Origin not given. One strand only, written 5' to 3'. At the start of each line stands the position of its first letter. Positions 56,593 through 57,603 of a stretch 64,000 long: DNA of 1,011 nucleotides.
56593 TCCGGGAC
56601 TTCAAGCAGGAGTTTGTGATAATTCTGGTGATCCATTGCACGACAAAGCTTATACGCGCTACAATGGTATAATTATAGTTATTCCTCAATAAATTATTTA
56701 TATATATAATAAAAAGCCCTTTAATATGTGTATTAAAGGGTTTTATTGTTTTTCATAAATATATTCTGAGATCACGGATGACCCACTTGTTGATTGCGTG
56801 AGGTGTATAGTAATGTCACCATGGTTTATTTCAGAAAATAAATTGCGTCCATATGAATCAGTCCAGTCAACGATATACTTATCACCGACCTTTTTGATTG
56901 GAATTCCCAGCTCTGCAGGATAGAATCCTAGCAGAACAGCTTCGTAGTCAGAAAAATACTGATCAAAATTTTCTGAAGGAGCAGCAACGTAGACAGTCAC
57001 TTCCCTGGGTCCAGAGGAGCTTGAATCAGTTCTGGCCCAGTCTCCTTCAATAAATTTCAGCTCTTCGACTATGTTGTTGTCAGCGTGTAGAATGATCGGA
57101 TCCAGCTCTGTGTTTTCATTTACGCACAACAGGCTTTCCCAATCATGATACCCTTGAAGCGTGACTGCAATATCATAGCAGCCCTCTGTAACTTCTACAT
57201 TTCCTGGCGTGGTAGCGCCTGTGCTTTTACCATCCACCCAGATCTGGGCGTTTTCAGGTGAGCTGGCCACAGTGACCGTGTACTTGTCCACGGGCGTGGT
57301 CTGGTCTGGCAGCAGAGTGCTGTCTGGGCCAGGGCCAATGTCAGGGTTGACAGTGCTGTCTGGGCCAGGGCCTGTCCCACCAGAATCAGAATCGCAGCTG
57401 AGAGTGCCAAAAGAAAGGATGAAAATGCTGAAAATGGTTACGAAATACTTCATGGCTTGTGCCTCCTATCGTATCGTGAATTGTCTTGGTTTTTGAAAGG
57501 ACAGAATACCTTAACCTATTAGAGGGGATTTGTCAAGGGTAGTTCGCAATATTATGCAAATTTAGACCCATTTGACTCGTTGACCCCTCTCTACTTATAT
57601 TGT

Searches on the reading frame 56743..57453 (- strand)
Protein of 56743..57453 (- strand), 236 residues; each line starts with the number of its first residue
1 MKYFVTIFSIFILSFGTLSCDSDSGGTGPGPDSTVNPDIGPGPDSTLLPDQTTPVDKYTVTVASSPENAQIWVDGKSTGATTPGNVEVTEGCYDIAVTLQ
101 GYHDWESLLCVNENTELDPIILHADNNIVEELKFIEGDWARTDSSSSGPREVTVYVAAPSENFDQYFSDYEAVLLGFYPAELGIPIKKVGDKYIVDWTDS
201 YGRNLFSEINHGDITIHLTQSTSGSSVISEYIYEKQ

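Call 10: search_protein_families(library=pfam, proteins=[window:56743-57453:-], max_evalue=0.001)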
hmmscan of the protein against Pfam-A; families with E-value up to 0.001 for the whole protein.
window:56743-57453:- (236 aa): 1 family
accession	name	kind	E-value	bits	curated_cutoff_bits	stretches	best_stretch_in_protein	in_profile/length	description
PF08308.17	PEGA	-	2.5e-10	40.5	20.8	1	58-115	2-59/71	PEGA domain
